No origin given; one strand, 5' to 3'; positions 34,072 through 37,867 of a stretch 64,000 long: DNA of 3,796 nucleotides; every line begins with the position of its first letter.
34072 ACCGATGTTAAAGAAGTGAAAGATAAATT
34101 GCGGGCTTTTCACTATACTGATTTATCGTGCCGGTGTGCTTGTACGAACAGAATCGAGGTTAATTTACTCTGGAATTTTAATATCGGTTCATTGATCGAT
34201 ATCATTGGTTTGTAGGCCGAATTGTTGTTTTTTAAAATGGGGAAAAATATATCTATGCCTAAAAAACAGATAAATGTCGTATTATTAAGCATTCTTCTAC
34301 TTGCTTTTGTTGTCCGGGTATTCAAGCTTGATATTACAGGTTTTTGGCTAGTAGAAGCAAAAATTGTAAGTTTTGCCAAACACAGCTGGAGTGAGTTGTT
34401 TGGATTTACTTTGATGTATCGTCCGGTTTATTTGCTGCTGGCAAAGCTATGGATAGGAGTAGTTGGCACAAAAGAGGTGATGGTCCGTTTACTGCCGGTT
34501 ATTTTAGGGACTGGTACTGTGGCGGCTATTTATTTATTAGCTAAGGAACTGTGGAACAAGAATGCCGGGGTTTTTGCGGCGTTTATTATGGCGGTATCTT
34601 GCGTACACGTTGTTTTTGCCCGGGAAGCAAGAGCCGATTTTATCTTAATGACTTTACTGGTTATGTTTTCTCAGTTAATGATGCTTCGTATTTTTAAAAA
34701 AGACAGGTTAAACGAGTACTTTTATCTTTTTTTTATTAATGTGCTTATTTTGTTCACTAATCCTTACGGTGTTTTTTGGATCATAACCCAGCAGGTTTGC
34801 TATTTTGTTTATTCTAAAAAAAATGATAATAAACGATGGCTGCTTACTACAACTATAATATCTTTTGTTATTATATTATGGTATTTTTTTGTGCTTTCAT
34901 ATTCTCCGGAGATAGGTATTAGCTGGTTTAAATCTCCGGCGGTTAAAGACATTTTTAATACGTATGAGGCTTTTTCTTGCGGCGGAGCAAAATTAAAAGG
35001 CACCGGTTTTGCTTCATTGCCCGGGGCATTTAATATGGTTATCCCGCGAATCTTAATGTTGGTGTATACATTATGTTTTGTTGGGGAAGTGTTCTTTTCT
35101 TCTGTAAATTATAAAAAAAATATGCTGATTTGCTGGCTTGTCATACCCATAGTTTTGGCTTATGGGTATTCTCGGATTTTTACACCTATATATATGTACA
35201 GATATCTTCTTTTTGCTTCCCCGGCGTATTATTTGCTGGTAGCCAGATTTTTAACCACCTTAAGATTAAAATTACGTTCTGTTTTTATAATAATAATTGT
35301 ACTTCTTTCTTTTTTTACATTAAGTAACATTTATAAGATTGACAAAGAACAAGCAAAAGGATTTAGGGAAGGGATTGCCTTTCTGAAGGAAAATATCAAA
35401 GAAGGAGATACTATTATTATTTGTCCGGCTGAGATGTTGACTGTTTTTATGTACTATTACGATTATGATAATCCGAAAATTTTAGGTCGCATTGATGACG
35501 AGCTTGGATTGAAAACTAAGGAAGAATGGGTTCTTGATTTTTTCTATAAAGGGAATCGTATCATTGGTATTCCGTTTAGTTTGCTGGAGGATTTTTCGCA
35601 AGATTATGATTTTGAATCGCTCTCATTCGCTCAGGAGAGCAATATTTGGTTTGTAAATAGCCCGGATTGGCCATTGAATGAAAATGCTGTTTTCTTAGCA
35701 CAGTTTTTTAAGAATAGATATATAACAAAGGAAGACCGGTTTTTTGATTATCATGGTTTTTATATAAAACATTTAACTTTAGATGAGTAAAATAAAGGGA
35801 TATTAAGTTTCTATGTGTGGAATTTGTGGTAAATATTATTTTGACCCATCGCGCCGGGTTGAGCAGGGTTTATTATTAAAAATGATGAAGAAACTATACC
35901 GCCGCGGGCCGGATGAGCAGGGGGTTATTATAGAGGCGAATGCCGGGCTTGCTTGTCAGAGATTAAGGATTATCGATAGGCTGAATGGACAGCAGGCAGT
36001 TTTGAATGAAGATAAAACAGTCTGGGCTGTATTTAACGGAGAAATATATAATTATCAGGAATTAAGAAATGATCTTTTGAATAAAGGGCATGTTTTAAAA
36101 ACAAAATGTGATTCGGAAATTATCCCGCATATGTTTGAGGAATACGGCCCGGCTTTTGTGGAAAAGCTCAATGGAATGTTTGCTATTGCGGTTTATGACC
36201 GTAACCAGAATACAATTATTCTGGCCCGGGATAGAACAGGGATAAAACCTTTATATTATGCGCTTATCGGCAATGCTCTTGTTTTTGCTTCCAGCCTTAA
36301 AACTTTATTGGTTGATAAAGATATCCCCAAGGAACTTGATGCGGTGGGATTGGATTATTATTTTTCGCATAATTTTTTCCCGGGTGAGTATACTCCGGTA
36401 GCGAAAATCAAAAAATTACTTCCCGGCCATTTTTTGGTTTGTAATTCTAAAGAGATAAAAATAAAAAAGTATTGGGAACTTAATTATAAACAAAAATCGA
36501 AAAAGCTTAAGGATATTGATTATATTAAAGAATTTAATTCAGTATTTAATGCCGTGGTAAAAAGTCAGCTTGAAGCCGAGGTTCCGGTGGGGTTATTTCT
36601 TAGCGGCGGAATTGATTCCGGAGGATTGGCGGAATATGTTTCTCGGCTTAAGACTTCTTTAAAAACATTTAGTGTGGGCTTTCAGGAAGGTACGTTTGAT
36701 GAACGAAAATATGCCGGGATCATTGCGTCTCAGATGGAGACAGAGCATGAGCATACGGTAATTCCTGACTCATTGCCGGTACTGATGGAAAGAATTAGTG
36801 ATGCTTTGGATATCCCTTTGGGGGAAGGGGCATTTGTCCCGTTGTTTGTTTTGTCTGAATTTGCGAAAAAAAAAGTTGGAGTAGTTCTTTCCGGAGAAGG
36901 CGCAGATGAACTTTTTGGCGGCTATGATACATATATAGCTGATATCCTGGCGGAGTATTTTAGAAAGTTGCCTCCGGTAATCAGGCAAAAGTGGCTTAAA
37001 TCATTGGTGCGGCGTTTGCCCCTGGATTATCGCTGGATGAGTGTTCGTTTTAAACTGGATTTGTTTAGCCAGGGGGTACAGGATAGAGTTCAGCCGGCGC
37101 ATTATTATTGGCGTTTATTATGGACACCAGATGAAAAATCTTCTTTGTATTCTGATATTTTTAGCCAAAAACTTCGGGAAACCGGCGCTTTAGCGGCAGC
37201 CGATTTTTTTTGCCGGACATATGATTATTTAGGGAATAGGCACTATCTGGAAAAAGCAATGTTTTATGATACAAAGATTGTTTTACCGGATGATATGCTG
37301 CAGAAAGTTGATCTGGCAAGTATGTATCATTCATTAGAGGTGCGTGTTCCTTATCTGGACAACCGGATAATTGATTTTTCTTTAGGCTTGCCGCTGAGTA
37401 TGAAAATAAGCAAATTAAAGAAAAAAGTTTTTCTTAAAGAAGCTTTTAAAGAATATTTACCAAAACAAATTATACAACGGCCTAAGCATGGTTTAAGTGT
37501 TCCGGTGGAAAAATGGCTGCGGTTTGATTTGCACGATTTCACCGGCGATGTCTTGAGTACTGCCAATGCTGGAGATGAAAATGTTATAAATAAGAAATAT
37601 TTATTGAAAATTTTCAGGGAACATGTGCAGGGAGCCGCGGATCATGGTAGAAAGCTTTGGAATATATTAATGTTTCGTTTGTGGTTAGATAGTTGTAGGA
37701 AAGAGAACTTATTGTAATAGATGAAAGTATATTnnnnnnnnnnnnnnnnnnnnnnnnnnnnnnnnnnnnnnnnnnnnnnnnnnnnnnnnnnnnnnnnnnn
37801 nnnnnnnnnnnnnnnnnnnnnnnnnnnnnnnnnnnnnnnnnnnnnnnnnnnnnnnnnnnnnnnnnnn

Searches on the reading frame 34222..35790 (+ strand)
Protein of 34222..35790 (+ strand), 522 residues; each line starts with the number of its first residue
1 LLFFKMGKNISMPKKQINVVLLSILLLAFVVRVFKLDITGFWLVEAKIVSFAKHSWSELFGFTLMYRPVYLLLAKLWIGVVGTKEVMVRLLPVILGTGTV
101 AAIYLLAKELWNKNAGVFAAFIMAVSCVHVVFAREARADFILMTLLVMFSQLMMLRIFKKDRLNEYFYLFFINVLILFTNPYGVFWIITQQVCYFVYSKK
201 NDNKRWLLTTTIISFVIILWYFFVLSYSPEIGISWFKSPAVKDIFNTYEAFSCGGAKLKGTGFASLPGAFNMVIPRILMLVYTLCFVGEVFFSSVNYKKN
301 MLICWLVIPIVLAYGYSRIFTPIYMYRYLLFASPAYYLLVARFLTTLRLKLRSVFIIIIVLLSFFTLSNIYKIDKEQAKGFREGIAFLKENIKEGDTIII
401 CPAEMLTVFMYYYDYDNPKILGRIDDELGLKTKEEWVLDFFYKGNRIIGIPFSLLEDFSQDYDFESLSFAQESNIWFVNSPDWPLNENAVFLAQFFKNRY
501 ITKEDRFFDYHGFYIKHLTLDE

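Call 6: search_protein_families(library=pfam, proteins=[window:34222-35790:+], max_evalue=0.1)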
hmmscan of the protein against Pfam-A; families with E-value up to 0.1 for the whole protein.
window:34222-35790:+ (522 aa): 1 family
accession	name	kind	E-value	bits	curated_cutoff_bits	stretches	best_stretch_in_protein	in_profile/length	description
PF13231.12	PMT_2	-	5.4e-11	43.4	26.1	1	68-219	4-155/160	Dolichyl-phosphate-mannose-protein mannosyltransferase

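Call 7: search_protein_families(library=ncbifam, proteins=[window:34222-35790:+], max_evalue=0.1)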
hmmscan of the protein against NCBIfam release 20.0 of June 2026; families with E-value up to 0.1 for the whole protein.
window:34222-35790:+ (522 aa): 2 families
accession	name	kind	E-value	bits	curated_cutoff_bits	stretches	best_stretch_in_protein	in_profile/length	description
TIGR03663.1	TIGR03663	subfamily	1.2e-07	31.1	126.25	1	20-175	3-157/435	flippase activity-associated protein Agl23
NF052499.1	MnslTaseMT1671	equivalog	1.1e-05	24.1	900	1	27-369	35-371/523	mannosyltransferase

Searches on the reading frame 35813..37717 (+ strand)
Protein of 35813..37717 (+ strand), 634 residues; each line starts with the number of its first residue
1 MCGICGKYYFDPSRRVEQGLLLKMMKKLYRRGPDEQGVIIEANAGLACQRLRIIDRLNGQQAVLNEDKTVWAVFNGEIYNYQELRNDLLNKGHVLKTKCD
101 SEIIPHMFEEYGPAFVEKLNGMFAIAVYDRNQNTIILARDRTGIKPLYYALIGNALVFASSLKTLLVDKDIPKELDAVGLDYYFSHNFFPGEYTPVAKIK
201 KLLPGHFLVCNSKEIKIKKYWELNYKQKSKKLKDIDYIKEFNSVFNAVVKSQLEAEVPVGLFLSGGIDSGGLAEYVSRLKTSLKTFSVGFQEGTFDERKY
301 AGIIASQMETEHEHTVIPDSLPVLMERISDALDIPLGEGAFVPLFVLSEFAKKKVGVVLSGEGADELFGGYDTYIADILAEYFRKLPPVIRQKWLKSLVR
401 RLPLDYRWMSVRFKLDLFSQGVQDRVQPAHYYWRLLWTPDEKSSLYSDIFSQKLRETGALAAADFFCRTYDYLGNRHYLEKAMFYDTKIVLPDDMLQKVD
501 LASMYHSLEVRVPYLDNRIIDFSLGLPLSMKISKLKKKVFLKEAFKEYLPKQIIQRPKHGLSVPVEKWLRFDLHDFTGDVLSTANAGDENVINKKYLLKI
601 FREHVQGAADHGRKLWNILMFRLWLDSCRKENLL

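Call 10: search_protein_families(library=pfam, proteins=[window:35813-37717:+], max_evalue=0.001)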
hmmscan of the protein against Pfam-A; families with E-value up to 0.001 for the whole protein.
window:35813-37717:+ (634 aa): 4 families
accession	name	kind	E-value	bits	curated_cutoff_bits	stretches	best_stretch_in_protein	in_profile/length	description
PF00733.27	Asn_synthase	-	3.8e-84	283.8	21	1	241-625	2-353/354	Asparagine synthase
PF13537.11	GATase_7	-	2.3e-41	141.1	25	1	49-166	2-122/123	Glutamine amidotransferase domain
PF13522.11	GATase_6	-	4.2e-35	121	27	1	33-160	1-129/130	Glutamine amidotransferase domain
PF12481.13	DUF3700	-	0.00013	22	27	1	115-160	125-170/228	Aluminium induced protein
